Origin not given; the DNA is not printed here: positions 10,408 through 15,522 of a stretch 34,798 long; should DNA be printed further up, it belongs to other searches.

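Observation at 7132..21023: Exosortase/EpsI glycan module with a rearranged, fused and partly missing gene set in a planctomycete-like background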

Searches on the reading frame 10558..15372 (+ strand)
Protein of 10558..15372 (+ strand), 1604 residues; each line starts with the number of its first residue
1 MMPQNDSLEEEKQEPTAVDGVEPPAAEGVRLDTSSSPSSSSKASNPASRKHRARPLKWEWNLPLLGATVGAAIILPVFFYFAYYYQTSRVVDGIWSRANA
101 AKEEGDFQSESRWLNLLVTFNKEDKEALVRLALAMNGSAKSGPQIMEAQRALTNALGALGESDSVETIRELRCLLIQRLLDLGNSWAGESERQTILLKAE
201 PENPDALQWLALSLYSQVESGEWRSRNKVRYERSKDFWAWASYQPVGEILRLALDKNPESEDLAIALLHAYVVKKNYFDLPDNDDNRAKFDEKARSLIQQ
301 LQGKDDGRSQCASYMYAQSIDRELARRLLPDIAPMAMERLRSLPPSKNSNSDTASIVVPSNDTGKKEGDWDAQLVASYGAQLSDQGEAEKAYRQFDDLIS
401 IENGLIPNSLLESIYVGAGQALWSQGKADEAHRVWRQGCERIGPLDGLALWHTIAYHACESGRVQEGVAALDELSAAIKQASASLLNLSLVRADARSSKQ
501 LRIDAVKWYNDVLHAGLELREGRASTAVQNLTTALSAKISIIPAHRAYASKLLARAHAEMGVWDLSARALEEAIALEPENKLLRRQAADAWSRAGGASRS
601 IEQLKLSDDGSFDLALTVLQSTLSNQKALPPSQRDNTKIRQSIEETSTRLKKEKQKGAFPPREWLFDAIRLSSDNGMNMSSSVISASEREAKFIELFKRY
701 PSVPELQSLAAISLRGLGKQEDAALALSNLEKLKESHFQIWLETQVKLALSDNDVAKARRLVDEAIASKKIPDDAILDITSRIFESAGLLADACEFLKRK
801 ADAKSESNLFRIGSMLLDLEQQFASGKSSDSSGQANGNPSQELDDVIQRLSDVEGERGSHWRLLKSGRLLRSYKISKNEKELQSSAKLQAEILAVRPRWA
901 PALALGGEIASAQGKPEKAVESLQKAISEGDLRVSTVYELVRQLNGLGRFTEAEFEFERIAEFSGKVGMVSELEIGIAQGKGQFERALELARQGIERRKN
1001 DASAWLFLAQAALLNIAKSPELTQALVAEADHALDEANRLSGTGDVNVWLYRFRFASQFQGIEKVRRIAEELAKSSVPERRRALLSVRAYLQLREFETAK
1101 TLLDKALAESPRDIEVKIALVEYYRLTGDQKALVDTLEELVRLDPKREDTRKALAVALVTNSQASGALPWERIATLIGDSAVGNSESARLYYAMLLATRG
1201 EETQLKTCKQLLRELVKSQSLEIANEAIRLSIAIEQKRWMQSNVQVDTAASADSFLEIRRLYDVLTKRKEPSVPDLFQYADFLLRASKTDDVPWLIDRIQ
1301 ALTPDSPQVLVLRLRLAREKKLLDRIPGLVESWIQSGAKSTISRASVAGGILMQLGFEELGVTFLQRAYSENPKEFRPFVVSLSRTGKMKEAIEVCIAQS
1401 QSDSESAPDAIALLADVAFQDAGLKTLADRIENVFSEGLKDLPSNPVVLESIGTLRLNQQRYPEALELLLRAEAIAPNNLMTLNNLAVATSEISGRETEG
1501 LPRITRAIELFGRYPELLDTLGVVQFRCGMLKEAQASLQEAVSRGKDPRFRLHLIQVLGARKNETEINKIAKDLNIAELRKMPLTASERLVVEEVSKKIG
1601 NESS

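Call 3: search_protein_families(library=ncbifam, proteins=[window:10558-15372:+], max_evalue=0.001)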
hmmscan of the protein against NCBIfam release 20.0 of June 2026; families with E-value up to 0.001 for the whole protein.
window:10558-15372:+ (1604 aa): 5 families
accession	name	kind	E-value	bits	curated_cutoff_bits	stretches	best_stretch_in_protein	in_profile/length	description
TIGR02917.1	PEP_TPR_lipo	equivalog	1.8e-24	85.7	312.2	3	1435-1568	759-891/899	XrtA/PEP-CTERM system TPR-repeat protein PrsT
NF040959.1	MamA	equivalog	5.9e-17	61.8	200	1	1088-1167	113-192/204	magnetosome protein MamA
TIGR02521.1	type_IV_pilW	equivalog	5.5e-09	35.9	154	0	1089-1149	40-100/234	type IV pilus biogenesis/stability protein PilW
NF033920.0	C39_PA2778_fam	equivalog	1.7e-08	34.2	150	0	400-500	144-242/255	PA2778 family cysteine peptidase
NF052415.1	T3SS_chap_SctY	equivalog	0.00025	21.5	70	0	1080-1141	4-67/106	type III secretion apparatus assembly chaperone SctY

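Call 4: search_protein_families(library=pfam, proteins=[window:10558-15372:+], max_evalue=0.001)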
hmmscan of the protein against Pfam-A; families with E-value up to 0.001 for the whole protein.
window:10558-15372:+ (1604 aa): 14 families
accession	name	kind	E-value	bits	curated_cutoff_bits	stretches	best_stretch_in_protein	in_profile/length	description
PF13428.12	TPR_14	-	2.5e-19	68.3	23.5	0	1084-1122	5-43/44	Tetratricopeptide repeat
PF13432.12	TPR_16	-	8.4e-16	58.5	32.7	0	979-1035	8-59/65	Tetratricopeptide repeat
PF07719.23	TPR_2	-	2.4e-15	55.8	27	0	1452-1479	7-34/34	Tetratricopeptide repeat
PF14559.12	TPR_19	-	1.2e-13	51.6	25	0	1091-1148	2-59/68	Tetratricopeptide repeat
PF00515.34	TPR_1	-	1.8e-10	40.6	27.8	0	907-928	8-29/34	Tetratricopeptide repeat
PF13181.12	TPR_8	-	1.5e-09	37.7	25.7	0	907-928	8-29/34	Tetratricopeptide repeat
PF13431.12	TPR_17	-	1.3e-08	34.8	24.4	0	1505-1536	3-34/34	Tetratricopeptide repeat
PF23914.1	TPR_CcmH_CycH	-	1.4e-06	28.6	42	0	1088-1179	58-153/158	Cytochrome c-type biogenesis protein H TPR domain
PF12895.13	ANAPC3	-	1.5e-06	28.8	27.2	0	196-217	15-36/82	Anaphase-promoting complex, cyclosome, subunit 3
PF13414.12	TPR_11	-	5.3e-06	26.5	26.8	0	1459-1489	7-37/42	TPR repeat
PF13424.12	TPR_12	-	6.1e-06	26.8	30.1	0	1449-1491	6-56/77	Tetratricopeptide repeat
PF13176.12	TPR_7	-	1.7e-05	24.9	27.9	0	552-581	4-35/36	Tetratricopeptide repeat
PF04733.20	Coatomer_E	-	0.00023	21.1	21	0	1434-1498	189-252/290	Coatomer epsilon subunit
PF03704.23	BTAD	-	0.00048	20.9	22.1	0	1119-1168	67-116/146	Bacterial transcriptional activator domain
